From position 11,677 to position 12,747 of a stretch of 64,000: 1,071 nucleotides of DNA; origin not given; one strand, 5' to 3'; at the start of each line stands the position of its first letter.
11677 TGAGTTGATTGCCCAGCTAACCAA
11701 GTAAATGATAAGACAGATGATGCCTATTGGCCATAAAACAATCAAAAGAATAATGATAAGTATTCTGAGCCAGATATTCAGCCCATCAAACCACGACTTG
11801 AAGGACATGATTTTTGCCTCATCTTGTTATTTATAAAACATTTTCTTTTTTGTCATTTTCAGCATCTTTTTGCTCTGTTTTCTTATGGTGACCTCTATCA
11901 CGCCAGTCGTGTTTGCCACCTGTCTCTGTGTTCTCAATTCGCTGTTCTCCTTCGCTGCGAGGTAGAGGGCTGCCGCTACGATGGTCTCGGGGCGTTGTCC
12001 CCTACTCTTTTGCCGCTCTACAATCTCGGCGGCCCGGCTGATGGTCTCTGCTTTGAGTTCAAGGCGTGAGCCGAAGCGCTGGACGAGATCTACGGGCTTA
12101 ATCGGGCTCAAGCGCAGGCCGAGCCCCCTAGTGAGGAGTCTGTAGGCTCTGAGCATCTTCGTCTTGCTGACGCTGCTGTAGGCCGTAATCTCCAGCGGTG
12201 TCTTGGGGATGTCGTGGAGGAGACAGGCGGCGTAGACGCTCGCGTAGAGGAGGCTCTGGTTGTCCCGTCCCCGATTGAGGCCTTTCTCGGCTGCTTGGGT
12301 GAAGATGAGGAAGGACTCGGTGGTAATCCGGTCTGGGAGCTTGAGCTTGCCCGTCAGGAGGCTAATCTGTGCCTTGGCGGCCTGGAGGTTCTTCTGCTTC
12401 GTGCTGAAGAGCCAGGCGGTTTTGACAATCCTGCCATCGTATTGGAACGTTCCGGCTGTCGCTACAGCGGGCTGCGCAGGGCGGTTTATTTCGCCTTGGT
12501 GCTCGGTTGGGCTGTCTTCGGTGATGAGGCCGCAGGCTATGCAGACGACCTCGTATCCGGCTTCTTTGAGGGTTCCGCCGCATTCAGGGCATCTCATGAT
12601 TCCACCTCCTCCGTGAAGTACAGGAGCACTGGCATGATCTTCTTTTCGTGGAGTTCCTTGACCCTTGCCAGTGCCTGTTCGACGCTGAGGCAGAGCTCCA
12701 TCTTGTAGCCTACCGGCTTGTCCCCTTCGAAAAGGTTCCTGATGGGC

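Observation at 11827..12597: A complete TFB (TFIIB) homologue encoded inside the integrated element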

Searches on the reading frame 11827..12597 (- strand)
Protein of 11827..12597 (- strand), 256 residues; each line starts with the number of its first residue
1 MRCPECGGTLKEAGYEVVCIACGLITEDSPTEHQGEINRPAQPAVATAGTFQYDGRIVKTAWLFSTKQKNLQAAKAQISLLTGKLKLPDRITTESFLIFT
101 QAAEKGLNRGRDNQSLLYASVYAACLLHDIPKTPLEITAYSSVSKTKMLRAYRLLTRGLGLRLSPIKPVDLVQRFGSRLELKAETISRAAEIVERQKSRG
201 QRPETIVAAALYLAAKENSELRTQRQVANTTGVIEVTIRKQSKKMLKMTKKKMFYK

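Call 3: search_protein_families(library=pfam, proteins=[window:11827-12597:-], max_evalue=1)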
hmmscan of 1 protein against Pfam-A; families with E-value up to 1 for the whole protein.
window:11827-12597:- (256 aa): 8 families
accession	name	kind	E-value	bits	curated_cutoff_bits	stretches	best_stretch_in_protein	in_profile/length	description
PF00382.24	TFIIB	-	5.1e-30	103.8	23.6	2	165-247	5-91/92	Transcription factor TFIIB repeat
PF08271.17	Zn_Ribbon_TF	-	2.7e-06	27.3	29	1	1-34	1-37/43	TFIIB zinc-binding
PF00134.28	Cyclin_N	-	0.027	14.6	23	1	170-231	36-102/127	Cyclin, N-terminal domain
PF02984.24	Cyclin_C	-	0.039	14.4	22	1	202-251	43-92/119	Cyclin, C-terminal domain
PF02760.21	HIN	-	0.04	14.1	22.7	1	178-252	86-160/168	HIN-200/IF120x domain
PF23465.1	DUF7131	-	0.18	12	24.1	0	112-158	10-55/57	Domain of unknown function (DUF7131)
PF01966.28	HD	-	0.2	12.4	22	1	121-136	27-42/116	HD domain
PF14446.12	Prok-RING_1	-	0.32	11.4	29.1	1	2-23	6-27/54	Prokaryotic RING finger family 1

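Call 4: search_protein_families(library=ncbifam, proteins=[window:11827-12597:-], max_evalue=1)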
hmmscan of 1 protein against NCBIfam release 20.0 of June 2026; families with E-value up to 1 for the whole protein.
window:11827-12597:- (256 aa): 4 families
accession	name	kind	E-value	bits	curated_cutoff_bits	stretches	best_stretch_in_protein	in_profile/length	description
NF001658.0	PRK00423.1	subfamily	1.8e-42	145.5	384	1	65-247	118-304/312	transcription initiation factor IIB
NF047723.1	TransFacS4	equivalog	0.071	13.6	120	1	3-28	4-29/90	transcription factor S4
NF033497.1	rubre_like_arch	subfamily_domain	0.27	11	32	1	2-11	18-27/34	rubrerythrin-like domain-containing protein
NF034126.3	PRK09521.1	equivalog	0.81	9.5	90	1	2-25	146-169/180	exosome complex RNA-binding protein Csl4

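Call 5: search_solved_structures(query=window:11827-12597:-, max_evalue=1, show_alignments=2)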
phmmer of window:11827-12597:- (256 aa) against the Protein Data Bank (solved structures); distinct sequences matched with E-value up to 1: 15.
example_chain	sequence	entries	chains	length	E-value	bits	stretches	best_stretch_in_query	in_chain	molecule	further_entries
1d3u_B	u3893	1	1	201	3.5e-31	111.7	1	67-252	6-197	TRANSCRIPTION INITIATION FACTOR IIB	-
1ais_B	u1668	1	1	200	3.8e-31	111.6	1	67-252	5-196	PROTEIN (TRANSCRIPTION INITIATION FACTOR IIB)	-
29vf_M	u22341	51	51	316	1.7e-21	80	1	59-242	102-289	Transcription initiation factor IIB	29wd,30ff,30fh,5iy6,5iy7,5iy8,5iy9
5wh1_A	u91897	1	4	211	2.7e-21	79.4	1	68-242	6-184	Transcription initiation factor IIB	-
1tfb_A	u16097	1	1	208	4.9e-21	78.5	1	74-242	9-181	TFIIB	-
1c9b_A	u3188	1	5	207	5.1e-21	78.5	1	74-242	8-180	GENERAL TRANSCRIPTION FACTOR IIB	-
2phg_A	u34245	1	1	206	5.5e-21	78.4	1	74-242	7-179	Transcription initiation factor IIB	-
1vol_A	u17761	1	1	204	1.5e-20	76.9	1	76-242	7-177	PROTEIN (TRANSCRIPTION FACTOR IIB (TFIIB))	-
6eu0_Z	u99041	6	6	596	1.5e-13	54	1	9-249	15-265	Transcription factor IIIB 70 kDa subunit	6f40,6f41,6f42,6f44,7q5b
6cnb_R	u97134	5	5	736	2.5e-13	53.3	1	9-249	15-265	Transcription factor IIIB 70 kDa subunit,TATA-box-binding protein,Transcription factor III | Transcription factor IIIB 70 kDa subunit,TATA-box-binding protein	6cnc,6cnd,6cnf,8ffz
3k7a_M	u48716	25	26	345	0.0046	19.7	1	65-243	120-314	Transcription initiation factor IIB | TRANSCRIPTION INITIATION FACTOR IIB, SUA7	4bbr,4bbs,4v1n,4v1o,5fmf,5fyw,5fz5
7o4i_M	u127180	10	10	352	0.005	19.6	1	65-243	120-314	Transcription initiation factor IIB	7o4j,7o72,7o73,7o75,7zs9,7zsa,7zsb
7oqy_Y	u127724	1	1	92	0.27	14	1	3-28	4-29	DNA-directed RNA polymerase, subunit M (RpoM-2)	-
8sxq_A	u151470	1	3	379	0.52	13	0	55-96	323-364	SEL-1 repeat protein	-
9ygm_LZ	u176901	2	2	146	0.68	12.7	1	97-182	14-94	60S ribosomal protein eL27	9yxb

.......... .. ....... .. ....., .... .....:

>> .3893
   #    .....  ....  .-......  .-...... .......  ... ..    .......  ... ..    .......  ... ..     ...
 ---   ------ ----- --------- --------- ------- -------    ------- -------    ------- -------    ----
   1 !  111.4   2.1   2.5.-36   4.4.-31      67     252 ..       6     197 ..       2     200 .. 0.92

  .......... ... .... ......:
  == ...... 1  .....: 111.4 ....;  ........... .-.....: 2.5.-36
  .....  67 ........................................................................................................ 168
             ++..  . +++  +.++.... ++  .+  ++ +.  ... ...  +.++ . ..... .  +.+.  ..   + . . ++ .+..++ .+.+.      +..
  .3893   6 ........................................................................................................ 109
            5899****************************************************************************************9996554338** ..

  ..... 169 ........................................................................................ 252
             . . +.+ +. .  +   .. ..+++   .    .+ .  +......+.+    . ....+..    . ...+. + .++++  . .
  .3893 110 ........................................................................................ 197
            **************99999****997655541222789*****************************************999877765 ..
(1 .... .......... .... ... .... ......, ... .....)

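Call 13: find_encoding_contigs(protein=window:11827-12597:-, flank=10000, max_places=10)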
Protein window:11827-12597:- (256 aa): 2 contigs read that carry it; 2 places shown.
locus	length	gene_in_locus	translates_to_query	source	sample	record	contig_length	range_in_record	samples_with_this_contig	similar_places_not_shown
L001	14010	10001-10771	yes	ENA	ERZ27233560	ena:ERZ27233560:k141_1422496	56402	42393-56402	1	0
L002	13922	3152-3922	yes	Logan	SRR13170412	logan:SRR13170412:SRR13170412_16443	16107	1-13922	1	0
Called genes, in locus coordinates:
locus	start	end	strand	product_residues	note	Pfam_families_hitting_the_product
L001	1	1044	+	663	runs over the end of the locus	PF02463:SMC_N (faint), PF13476:AAA_23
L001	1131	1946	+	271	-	PF27807:DNA_S_mod_dnd_assoc_4 (weak), PF04326:SLFN_AlbA_2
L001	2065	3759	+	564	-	PF00145:DNA_methylase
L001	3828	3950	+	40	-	-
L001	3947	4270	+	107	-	PF04956:TrbC (weak), PF18895:T4SS_pilin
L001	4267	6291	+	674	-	-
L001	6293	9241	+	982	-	PF26593:TraC-like, PF11130:TraC_F_IV (faint), PF01935:DUF87, PF19044:P-loop_TraG, PF12846:AAA_10 (weak)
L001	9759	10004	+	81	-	-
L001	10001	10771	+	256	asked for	PF08271:Zn_Ribbon_TF (weak), PF00382:TFIIB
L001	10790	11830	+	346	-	-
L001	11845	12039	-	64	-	-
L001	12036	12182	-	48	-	-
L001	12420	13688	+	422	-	-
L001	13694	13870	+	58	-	-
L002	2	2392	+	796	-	?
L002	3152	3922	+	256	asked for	PF08271:Zn_Ribbon_TF (weak), PF00382:TFIIB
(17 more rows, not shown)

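Call 14: find_homologous_proteins(query=window:11827-12597:-)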
Query window:11827-12597:- (256 aa): 74 proteins with E <= 0.001 among 923 candidates.
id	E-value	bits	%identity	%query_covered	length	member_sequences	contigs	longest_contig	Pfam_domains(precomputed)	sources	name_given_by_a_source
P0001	1.3e-144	498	93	96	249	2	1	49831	PF00382.25,PF08271.18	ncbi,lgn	-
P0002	3.3e-109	382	72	96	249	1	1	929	PF00382.25,PF08271.18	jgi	-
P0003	6.5e-109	381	70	96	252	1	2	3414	PF00382.25,PF08271.18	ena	-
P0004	1.5e-91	324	62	95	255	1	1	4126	PF00382.25,PF08271.18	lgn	-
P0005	2.6e-90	320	60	97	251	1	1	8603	PF00382.25,PF08271.18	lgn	-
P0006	2.1e-86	307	58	96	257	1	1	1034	PF00382.25,PF08271.18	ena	-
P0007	1.2e-84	301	56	96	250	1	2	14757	PF00382.25,PF08271.18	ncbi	-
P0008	6.3e-83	296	57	96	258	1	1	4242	PF00382.25,PF08271.18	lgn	-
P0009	2.1e-75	271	52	96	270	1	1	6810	PF00382.25,PF08271.18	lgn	-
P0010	3.4e-74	267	51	98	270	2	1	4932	PF00382.25,PF08271.18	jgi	jgi:transcription initiation factor TFIIB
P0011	7.9e-74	266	50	98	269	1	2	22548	PF00382.25,PF01667.24,PF08271.18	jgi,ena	-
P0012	7.2e-73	263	51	96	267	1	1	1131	PF00382.25,PF08271.18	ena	-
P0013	4.5e-72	260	50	96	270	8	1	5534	PF00382.25,PF01667.24,PF08271.18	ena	-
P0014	8.8e-72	259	52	95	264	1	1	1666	PF00134.29,PF00382.25,PF08271.18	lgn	-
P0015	9.5e-70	253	54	95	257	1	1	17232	PF00382.25,PF08271.18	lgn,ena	-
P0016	1.6e-69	252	49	95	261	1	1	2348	PF00134.29,PF00382.25,PF08271.18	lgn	-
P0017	3.5e-69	251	50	95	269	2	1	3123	PF02984.25,PF00382.25,PF08271.18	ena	-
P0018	7.5e-69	250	48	96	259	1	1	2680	PF00134.29,PF00382.25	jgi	jgi:transcription initiation factor TFIIB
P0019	1.9e-68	248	50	96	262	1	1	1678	PF00382.25,PF01667.24,PF08271.18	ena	-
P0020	8.1e-68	246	49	96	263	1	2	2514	PF00382.25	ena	-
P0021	1.5e-67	246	50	96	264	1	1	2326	PF00134.29,PF00382.25,PF08271.18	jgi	jgi:transcription initiation factor TFIIB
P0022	3.9e-67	244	48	97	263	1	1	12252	PF00382.25,PF08271.18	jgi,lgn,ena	-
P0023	4.3e-67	244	49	95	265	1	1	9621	PF00382.25,PF08271.18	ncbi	-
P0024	5.6e-67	244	48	96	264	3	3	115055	PF00134.29,PF00382.25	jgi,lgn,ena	-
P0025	7.0e-67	243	46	99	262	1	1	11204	PF00134.29,PF00382.25,PF08271.18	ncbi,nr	ncbi:MAG: transcription initiation factor IIB family protein [Nanoarchaeota archaeon]|nr:transcripti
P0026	8.5e-67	243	49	95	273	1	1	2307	PF00382.25,PF08271.18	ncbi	-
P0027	1.1e-66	243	49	95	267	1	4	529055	PF00382.25,PF08271.18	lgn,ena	-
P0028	3.6e-66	241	48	95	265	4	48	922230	PF00382.25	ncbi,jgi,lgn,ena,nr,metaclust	ncbi:transcription initiation factor IIB family protein [Candidatus Woesearchaeota archaeon]|jgi:tra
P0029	4.8e-66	241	47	95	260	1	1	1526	PF00382.25,PF08271.18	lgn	-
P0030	7.7e-66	240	47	96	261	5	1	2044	PF00382.25,PF08271.18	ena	-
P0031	2.2e-65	238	45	96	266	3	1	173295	PF00382.25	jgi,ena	jgi:transcription initiation factor TFIIIB Brf1 subunit/transcription initiation factor TFIIB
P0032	2.3e-64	235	46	96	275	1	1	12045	PF00382.25,PF08271.18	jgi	-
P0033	3.9e-64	234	48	99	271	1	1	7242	PF00134.29,PF00382.25,PF08271.18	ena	-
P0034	4.2e-63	231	46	99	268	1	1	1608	PF00382.25,PF08271.18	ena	-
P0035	4.5e-63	231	46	95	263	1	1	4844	PF00382.25,PF08271.18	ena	-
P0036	5.0e-63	231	47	95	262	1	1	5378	PF00382.25,PF08271.18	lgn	-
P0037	5.7e-63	231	46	96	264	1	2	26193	PF00382.25,PF08271.18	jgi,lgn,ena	-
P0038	8.4e-63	230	45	98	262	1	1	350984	PF00382.25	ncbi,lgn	-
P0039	1.3e-62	229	47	95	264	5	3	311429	PF00382.25,PF08271.18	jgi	jgi:transcription initiation factor TFIIB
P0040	2.6e-61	225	45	95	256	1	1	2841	PF00382.25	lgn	-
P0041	1.6e-60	223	48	96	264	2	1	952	PF00382.25,PF08271.18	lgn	-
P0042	1.4e-59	219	44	96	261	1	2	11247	PF00382.25,PF08271.18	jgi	-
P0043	3.8e-59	218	43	95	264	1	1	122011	PF00382.25,PF08271.18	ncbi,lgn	-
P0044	4.7e-59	218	43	95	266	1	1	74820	PF00382.25,PF01857.26,PF08271.18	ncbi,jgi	-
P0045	8.7e-58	214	47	95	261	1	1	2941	PF00382.25,PF01667.24,PF08271.18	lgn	-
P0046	6.8e-56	207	61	65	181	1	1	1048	PF00382.25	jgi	jgi:transcription initiation factor TFIIB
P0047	6.1e-55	204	45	96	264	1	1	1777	PF00382.25,PF08271.18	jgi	-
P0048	1.8e-51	193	43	97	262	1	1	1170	PF00382.25,PF08271.18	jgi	jgi:transcription initiation factor TFIIB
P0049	5.7e-50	188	45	79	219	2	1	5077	PF00382.25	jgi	-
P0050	2.4e-49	186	59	60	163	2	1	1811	PF00382.25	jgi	jgi:transcription initiation factor TFIIB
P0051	1.3e-48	184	47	76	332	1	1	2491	PF00382.25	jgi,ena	-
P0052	1.3e-47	180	38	96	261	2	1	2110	PF00382.25,PF08271.18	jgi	jgi:transcription initiation factor TFIIB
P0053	2.5e-35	140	50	53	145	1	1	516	PF00382.25,PF08271.18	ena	-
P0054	6.5e-28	116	37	73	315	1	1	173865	PF00382.25,PF08271.18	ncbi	-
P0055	3.8e-27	113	39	71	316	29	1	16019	PF00382.25,PF08271.18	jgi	jgi:transcription initiation factor TFIIB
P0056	5.2e-26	110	38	70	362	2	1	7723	PF00382.25,PF08271.18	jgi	-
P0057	5.2e-26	110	38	70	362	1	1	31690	PF00382.25,PF08271.18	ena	-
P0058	8.5e-26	109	38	70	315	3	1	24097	PF00382.25,PF08271.18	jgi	-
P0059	2.0e-25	108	42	52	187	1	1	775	PF00382.25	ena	-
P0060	1.8e-24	105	29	94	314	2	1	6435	PF00382.25,PF25906.1,PF08271.18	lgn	-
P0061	6.0e-22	96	28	94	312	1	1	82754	PF00382.25,PF25906.1,PF08271.18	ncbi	-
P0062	8.0e-22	96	36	71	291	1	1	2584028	PF00382.25,PF08271.18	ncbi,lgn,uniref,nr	ncbi:TFIIB-type zinc ribbon-containing protein [Acidianus sp. HS-5]|uniref:transcription initiation 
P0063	8.4e-22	96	40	59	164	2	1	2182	PF00382.25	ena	-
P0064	9.4e-22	96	36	71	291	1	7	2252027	PF00382.25,PF08271.18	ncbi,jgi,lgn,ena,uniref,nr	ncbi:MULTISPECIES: transcription initiation factor IIB [Acidianus]|jgi:Transcription initiation fact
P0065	9.8e-22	96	36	71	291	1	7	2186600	PF00382.25,PF08271.18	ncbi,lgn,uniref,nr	ncbi:transcription initiation factor IIB [Acidianus infernus]|uniref:Transcription initiation factor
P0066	1.0e-21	96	36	71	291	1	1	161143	PF00382.25,PF08271.18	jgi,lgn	jgi:transcription initiation factor TFIIB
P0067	1.2e-21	95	30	96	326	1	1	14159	PF00382.25,PF08271.18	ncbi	ncbi:MAG: transcription initiation factor IIB family protein [Halanaeroarchaeum sp.]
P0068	2.5e-21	94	36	71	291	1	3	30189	PF00382.25,PF08271.18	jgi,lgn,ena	-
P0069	2.1e-20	91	36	71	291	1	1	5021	PF00382.25,PF08271.18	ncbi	-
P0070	9.2e-17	79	26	95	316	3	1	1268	PF00382.25,PF08271.18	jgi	jgi:transcription initiation factor TFIIB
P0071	1.2e-16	79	27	93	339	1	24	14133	PF00382.25,PF08271.18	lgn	-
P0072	2.6e-16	78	28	95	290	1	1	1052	PF00382.25,PF08271.18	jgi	jgi:transcription initiation factor TFIIB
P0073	3.3e-16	78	28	95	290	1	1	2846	PF00382.25,PF08271.18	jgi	jgi:transcription initiation factor TFIIB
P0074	6.6e-16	77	38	54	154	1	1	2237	PF00382.25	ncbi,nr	ncbi:MAG: hypothetical protein OWQ50_04050 [Acidianus infernus]|nr:hypothetical protein [Acidianus i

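Call 15: list_cluster_members(proteins=[window:11827-12597:-, window:8910-10253:-, window:13357-16305:-, window:5059-6462:-, window:36675-39455:-, window:56450-58132:-, window:44823-46328:-, window:1834-3030:-, window:27660-29831:+, window:30869-33019:+])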
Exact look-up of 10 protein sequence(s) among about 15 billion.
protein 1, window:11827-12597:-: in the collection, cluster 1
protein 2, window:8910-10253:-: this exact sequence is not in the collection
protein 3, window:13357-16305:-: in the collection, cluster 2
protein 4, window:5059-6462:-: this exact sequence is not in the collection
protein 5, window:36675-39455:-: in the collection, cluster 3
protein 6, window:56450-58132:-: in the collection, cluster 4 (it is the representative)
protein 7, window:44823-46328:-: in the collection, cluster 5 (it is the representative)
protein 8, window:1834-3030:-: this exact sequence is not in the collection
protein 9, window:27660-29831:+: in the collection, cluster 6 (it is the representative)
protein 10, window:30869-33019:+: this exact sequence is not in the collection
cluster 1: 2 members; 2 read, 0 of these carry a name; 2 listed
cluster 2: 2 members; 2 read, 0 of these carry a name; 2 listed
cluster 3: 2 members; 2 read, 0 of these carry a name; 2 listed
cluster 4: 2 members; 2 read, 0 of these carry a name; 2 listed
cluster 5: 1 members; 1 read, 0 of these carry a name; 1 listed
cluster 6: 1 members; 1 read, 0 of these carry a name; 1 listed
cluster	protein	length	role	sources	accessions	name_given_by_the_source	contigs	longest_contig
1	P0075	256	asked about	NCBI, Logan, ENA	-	-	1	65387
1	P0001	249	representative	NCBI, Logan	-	-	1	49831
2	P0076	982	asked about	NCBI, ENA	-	-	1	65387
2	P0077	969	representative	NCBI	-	-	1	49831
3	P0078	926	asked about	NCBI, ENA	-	-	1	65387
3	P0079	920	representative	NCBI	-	-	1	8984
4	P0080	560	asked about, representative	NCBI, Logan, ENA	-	-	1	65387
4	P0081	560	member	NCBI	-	-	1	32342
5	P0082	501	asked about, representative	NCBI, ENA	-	-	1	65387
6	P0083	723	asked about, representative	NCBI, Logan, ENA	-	-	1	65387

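Call 19: find_related_loci(query=A2, collection=genome_contigs, flank=10000)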
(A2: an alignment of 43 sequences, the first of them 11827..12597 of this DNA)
Query A2 (256 aa) in genome_contigs; peptide patterns used: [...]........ (x = any residue, [..] = any of these).
26 stretches matched a pattern; 11 encode a relative of the query (tblastn E <= 1e-3); 11 distinct loci.
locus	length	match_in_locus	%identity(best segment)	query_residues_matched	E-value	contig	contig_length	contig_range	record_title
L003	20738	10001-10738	93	1-246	2e-146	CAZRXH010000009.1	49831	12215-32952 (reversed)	MAG TPA_asm: uncultured Bacteroidota bacterium isolate SRP271791_co2_92 genome assembly, contig: NODE_71_length_49831_co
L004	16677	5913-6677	48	3-247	9e-77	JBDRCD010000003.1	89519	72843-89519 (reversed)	MAG: archaeon isolate MEGAHIT-group-1.168 k141_2670278, whole genome shotgun sequence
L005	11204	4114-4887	46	2-254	2e-76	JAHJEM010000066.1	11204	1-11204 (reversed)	MAG: Nanoarchaeota archaeon isolate Modern_marine_glass_biofilm.mb.128 Modern_marine_gla.mb.128_k141_544176, whole genom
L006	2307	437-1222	48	2-255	5e-77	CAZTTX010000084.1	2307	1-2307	MAG TPA_asm: uncultured Methanosarcinales archaeon isolate binchicken_co32_246 genome assembly, contig: NODE_92123_lengt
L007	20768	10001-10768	45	3-246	4e-71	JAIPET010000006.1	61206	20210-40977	MAG: Candidatus Woesearchaeota archaeon isolate Tobar13m-G34 Tobar13m-20mill-C116, whole genome shotgun sequence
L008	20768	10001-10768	43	2-245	7e-71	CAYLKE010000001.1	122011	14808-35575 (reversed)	MAG TPA_asm: uncultured Methanosarcinales archaeon isolate SRP332253_co1_166 genome assembly, contig: NODE_100_length_12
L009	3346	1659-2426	48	3-246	4e-70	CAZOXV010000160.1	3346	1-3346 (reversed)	MAG TPA_asm: uncultured Methanosarcinales archaeon isolate SRP252850_co1_245 genome assembly, contig: NODE_52219_length_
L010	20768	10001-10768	44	2-245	5e-68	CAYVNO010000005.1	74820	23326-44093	MAG TPA_asm: uncultured Methanosarcinales archaeon isolate SRP200020_co3_56 genome assembly, contig: NODE_412_length_748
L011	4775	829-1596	41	3-247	4e-62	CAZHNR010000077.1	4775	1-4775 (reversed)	MAG TPA_asm: uncultured Methanosarcinales archaeon isolate SRP063590_co1_39 genome assembly, contig: NODE_18489_length_4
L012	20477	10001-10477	51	94-248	3e-46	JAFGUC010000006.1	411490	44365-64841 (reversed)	MAG: Candidatus Woesearchaeota archaeon isolate ZodW_maxbin.125 k87_1599004, whole genome shotgun sequence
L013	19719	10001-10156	63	196-247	1e-14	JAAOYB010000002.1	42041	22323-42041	Candidatus Woesearchaeota archaeon isolate DPANNHV_H2.bin.12 k83_5053, whole genome shotgun sequence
